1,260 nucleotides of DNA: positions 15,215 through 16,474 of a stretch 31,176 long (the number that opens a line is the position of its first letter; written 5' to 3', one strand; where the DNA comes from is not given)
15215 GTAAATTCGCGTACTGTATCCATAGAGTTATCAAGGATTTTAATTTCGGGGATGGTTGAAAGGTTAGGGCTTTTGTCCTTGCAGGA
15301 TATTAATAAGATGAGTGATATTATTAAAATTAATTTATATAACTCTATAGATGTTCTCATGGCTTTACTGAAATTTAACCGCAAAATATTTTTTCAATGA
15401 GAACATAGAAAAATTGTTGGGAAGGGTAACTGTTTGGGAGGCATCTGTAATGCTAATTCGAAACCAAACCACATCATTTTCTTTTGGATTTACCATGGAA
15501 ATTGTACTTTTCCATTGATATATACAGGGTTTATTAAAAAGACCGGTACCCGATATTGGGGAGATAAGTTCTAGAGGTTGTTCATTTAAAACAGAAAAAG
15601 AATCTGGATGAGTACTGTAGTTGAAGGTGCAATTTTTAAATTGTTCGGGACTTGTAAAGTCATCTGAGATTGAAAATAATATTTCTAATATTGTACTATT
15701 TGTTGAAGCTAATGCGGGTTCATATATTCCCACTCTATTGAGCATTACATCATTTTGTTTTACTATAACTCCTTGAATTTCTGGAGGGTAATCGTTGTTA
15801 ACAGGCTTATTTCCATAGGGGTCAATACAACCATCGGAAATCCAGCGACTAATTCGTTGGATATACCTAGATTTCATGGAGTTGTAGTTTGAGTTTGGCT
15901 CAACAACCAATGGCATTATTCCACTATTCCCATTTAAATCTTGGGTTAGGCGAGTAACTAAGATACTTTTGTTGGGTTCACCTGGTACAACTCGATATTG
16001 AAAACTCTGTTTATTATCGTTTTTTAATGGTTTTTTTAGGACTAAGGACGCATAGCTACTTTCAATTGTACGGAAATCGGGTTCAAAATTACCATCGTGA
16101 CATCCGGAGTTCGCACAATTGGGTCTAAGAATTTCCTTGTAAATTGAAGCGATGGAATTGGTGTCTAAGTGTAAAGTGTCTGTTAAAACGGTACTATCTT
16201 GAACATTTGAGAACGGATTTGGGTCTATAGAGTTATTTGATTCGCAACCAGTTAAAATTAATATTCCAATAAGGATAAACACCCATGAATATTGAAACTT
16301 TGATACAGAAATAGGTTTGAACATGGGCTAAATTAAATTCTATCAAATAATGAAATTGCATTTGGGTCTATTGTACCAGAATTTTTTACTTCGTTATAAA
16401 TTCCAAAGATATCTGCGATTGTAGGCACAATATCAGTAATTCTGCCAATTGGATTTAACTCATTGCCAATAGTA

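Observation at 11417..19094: Uncharacterised six-gene envelope operon: helical-repeat lipoproteins, DUF1501-like Tat protein, cytochrome c lipoprotein and T9SS CUB protein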

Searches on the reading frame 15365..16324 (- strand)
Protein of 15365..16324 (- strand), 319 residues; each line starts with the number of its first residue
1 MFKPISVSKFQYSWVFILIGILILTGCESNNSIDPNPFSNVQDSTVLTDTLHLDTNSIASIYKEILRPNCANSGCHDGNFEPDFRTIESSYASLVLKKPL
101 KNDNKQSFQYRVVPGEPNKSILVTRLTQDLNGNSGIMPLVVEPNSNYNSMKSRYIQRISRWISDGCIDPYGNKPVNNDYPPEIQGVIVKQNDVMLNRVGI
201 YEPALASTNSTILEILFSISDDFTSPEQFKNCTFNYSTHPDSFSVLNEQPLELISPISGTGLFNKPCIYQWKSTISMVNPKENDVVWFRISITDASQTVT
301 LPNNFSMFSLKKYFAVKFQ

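Call 3: search_protein_families(library=pfam, proteins=[window:15365-16324:-], max_evalue=0.1)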
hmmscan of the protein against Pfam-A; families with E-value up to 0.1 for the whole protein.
window:15365-16324:- (319 aa): 1 family
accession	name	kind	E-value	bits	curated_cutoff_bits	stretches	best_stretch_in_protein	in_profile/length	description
PF21444.2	CofB_pilin_dom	-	0.016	15.3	27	1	152-229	78-157/234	CofB, pilin domain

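Call 4: search_protein_families(library=ncbifam, proteins=[window:15365-16324:-], max_evalue=0.1)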
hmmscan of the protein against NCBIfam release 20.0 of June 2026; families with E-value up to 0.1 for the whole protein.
window:15365-16324:- (319 aa): 1 family
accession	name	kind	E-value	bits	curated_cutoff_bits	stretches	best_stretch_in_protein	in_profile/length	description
TIGR03806.1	chp_HNE_0200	subfamily_domain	8e-06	25.2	313.3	1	39-142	193-296/314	SO2930 family diheme c-type cytochrome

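Call 7: search_protein_families(library=pfam, proteins=[window:15365-16324:-], max_evalue=10)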
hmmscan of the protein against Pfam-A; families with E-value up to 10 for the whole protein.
window:15365-16324:- (319 aa): 1 family
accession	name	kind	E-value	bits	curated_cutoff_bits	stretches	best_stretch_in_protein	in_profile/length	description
PF21444.2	CofB_pilin_dom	-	0.016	15.3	27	1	152-229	78-157/234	CofB, pilin domain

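Call 20: search_solved_structures(query=A2, max_evalue=10, show_alignments=3)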
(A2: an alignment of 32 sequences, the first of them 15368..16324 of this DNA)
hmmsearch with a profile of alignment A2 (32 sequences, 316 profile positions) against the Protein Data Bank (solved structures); distinct sequences matched with E-value up to 10: 5.
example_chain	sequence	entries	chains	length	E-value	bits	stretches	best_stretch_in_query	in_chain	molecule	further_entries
4r62_A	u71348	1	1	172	0.4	12.8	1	101-162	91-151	Ubiquitin-conjugating enzyme E2 2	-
7w75_A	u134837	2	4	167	0.43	12.7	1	103-167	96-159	Ubiquitin-conjugating enzyme E2 2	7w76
7mey_B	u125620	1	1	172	0.69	12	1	103-162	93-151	Ubiquitin-conjugating enzyme E2 2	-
1ayz_A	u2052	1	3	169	0.84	11.7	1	103-159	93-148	UBIQUITIN-CONJUGATING ENZYME RAD6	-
1ni3_A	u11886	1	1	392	1.1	11.4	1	136-161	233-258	YchF GTP-binding protein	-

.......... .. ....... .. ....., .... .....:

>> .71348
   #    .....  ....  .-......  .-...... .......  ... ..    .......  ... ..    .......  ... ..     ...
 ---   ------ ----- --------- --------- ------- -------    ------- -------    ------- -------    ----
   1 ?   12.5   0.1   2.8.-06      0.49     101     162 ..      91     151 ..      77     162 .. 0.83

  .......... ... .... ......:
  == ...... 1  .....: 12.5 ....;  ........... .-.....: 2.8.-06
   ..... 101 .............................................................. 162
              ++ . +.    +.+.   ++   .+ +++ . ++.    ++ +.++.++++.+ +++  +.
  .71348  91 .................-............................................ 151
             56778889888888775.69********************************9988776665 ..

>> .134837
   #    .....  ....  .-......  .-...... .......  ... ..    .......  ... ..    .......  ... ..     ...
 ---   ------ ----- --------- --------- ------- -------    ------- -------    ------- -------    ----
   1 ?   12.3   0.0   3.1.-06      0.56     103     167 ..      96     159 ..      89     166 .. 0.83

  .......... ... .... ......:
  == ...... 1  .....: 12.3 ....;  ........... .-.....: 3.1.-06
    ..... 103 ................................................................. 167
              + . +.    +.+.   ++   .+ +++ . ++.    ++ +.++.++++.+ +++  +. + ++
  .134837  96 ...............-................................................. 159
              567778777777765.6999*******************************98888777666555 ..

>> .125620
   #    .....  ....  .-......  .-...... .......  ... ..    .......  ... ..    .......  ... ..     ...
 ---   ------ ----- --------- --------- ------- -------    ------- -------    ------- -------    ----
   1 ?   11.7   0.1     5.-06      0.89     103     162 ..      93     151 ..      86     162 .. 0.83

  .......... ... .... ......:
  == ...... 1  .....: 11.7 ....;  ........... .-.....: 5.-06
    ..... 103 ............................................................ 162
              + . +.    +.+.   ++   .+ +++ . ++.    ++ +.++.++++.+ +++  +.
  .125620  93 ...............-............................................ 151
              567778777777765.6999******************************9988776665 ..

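Call 22: search_protein_families(library=pfam, alignment_id=A2, max_evalue=10)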
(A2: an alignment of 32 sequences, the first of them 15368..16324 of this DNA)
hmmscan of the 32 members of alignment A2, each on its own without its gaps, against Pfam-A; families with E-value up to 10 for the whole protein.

A. member 1, window:15368-16324:- (319 aa): 1 family
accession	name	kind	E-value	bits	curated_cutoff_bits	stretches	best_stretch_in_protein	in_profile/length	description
PF21444.2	CofB_pilin_dom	-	0.016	15.3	27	1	152-229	78-157/234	CofB, pilin domain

B. families by the number of members that match (of 32 scanned): 8 families
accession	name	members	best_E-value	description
PF10334.16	BRE4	4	0.05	Brefeldin A-sensitivity protein 4-like domain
PF06903.17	VirK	3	0.0044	VirK protein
PF11721.14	Malectin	2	0.1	Malectin domain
PF21444.2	CofB_pilin_dom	1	0.016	CofB, pilin domain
PF20953.2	Caud_bapl16_3rd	1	0.1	Phage tail base-plate attachment protein C-terminal insertion domain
PF16353.11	LacZ_4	1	0.22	Beta-galactosidase, domain 4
PF09698.15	GSu_C4xC__C2xCH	1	0.23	Geobacter CxxxxCH...CXXCH motif (GSu_C4xC__C2xCH)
PF25249.1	Ig_CFAP65_7th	1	0.27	CFAP65, seventh Ig-like domain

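Call 26: find_homologous_proteins(query=window:15368-16324:-)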
Query window:15368-16324:- (319 aa): 788 proteins with E <= 0.001 among 1190 candidates; the best 120 are listed.
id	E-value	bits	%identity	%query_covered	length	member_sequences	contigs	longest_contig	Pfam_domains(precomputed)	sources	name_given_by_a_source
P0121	2.1e-212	722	100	100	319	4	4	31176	-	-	-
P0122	3.0e-169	580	78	100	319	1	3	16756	-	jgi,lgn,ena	-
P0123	6.2e-92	326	50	97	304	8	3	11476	-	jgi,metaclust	jgi:hypothetical protein|metaclust:\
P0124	2.2e-84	302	51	91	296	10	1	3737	-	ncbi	-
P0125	2.1e-83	298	48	93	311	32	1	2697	-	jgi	-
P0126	9.8e-82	293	49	95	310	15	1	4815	-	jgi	-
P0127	2.7e-81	291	47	97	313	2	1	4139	-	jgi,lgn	-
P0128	3.0e-81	291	49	94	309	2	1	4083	-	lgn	-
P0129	5.9e-81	290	48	94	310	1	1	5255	-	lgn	-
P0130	1.2e-80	289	48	93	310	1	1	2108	-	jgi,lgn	-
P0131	6.0e-80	287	50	89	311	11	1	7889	-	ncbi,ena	-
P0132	9.3e-80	286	47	97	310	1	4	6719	-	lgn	-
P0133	2.7e-79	285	49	93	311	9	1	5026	-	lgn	-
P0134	9.2e-79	283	48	95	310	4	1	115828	-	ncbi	-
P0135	1.1e-78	283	48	95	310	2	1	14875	-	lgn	-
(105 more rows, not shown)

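Call 41: predict_structure(alignment_id=A4)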
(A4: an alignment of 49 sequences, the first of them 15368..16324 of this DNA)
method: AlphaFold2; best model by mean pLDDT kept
length: 319 residues; sequences in the alignment: 49
mean_pLDDT: 86.8   pTM: 0.61
mean pLDDT of the five models: 86.8, 83.1, 83.0, 82.6, 81.9
residues with pLDDT >= 90: 193; 70-90: 84; 50-70: 37; < 50: 5
segments of 3 or more residues with pLDDT < 50: 1-3
pLDDT, mean of each block of 10 residues (from residue 1): 65 90 81 63 51 84 88 68 88 89 76 93 86 68 83 94 94 84 96 94 96 97 93 97 95 97 93 96 97 93 93 97
secondary structure, 60 per line:
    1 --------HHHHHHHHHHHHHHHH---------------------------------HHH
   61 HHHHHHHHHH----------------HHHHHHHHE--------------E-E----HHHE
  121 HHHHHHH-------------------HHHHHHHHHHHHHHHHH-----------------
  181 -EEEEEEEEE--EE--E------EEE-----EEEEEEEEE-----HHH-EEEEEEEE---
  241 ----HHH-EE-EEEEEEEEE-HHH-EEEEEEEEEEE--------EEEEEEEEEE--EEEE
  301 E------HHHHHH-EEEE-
elements in order: H9-24 H58-70 H87-94 H121-127 H147-163 E182-190 E204-206 E212-220 E230-237 E252-260 E266-276 E285-294 E297-301 H308-313 E315-318

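Call 44: fold_search(model_id=the predicted structure, library=pdb)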
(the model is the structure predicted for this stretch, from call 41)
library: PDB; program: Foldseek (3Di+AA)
matches with E <= 10: 1639; with E <= 0.001: 0
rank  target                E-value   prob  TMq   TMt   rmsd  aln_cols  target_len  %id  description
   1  6i0x_A                1.5e-03  1.00  0.21  0.17   4.4       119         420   13  Porphyromonas gingivalis peptidylarginine deminase (PPAD) mutant G231N/E232T/N235D in complex with Cl-amidine. (released 2019-01-23)
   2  5ak7                  1.5e-03  1.00  0.21  0.17   4.4       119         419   13  Structure of wt Porphyromonas gingivalis peptidylarginine deiminase (released 2015-07-22)
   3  6i0x_B                1.6e-03  1.00  0.21  0.17   4.4       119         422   13  Porphyromonas gingivalis peptidylarginine deminase (PPAD) mutant G231N/E232T/N235D in complex with Cl-amidine. (released 2019-01-23)
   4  4ni6                  3.1e-03  0.99  0.26  0.51   7.2       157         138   12  Repeat domain 1 of Clostridium perfringens CPE0147 (released 2013-12-04)
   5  6kn9_B                3.3e-03  0.99  0.22  0.30   7.2       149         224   13  Crystal structure of human interleukin 18 receptor beta extracellular domain in complex with an antagonistic scFv (released 2020-02-12)
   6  4ytg                  3.7e-03  1.00  0.20  0.16   4.3       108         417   15  Crystal structure of Porphyromonas gingivalis peptidylarginine deiminase (PPAD) mutant C351A in complex with dipeptide M (released 2015-07-01)
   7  4ytb                  3.7e-03  0.97  0.23  0.18  11.9       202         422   12  Crystal structure of Porphyromonas gingivalis peptidylarginine deiminase (PPAD) in complex with dipeptide Asp-Gln. (released 2015-07-01)
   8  3qw9_B                4.0e-03  0.93  0.23  0.37   8.2       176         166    9  Crystal structure of betaglycan ZP-C domain (released 2011-04-06)
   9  2dwx_A                4.5e-03  0.75  0.15  0.30  10.1       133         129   17  Co-crystal Structure Analysis of GGA1-GAE with the WNSF motif (released 2007-04-17)
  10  1i82_A                4.8e-03  0.97  0.18  0.29   9.5       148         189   12  FAMILY 9 CARBOHYDRATE-BINDING MODULE FROM THERMOTOGA MARITIMA XYLANASE 10A WITH CELLOBIOSE (released 2001-06-13)
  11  7nwo                  5.7e-03  0.87  0.18  0.26   8.4       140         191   10  A carbohydrate binding module family 9 (CBM9) from Caldicellulosiruptor kristjanssonii in complex with glucose (released 2021-07-07)
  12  4yt9                  6.0e-03  1.00  0.21  0.17   3.9       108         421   15  Crystal structure of Porphyromonas gingivalis peptidylarginine deiminase (PPAD) substrate-unbound. (released 2015-07-15)
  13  2dwy_C                6.0e-03  0.69  0.16  0.30  13.0       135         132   16  Crystal Structure Analysis of GGA1-GAE (released 2007-04-17)
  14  7nwn                  6.8e-03  0.93  0.18  0.27   9.3       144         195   11  A carbohydrate binding module family 9 (CBM9) from Caldicellulsiruptor kristjanssonii (released 2021-07-07)
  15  4ajv                  6.8e-03  0.89  0.22  0.39   9.9       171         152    7  Structure of mouse ZP-C domain of TGF-Beta-Receptor-3 (released 2013-02-27)
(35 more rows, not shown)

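Call 65: search_protein_families(library=ncbifam, alignment_id=A4, max_evalue=1)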
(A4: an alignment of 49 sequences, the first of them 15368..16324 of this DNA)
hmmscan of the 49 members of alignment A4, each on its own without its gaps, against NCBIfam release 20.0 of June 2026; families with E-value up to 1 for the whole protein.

A. member 1, window:15368-16324:- (319 aa): 2 families
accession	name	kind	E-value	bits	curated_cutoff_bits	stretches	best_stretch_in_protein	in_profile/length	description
TIGR03806.1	chp_HNE_0200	subfamily_domain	8e-06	25.2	313.3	1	39-142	193-296/314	SO2930 family diheme c-type cytochrome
TIGR02722.1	lp_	equivalog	0.12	12.3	110.55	1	15-109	5-86/189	penicillin-binding protein activator LpoB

B. families by the number of members that match (of 49 scanned): 19 families
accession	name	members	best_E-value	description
TIGR03806.1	chp_HNE_0200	40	8e-06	SO2930 family diheme c-type cytochrome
NF045612.1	lipo_PTPT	8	0.002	PT dipeptide repeat lipoprotein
NF053689.1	BamJ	3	0.036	BamJ family beta-barrel-assembly machinery protein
NF041022.1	rodlin_AB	3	0.067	rodlin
NF047812.1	LIC11213_lipo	2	0.012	LIC11213 family lipoprotein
NF038114.1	rightmost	2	0.017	PxKF domain-containing protein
TIGR02722.1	lp_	2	0.071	penicillin-binding protein activator LpoB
NF045774.1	cytochro_C551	1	0.0031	cytochrome c551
NF038092.1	T4SS_ComB10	1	0.015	DNA type IV secretion system protein ComB10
NF040641.1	bifunc_ST_SDO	1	0.034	bifunctional sulfur transferase/dioxygenase Blh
NF047803.1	LIC12338_lipo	1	0.059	LIC12338 family lipoprotein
NF038215.1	acineto_lipo_PV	1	0.06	NF038215 family lipoprotein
NF053877.1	FosA12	1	0.064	fosfomycin resistance glutathione transferase FosA12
TIGR03884.1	sel_bind_Methan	1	0.092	selenium-binding protein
TIGR03419.1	NifU_clost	1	0.12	Fe-S cluster assembly scaffold protein NifU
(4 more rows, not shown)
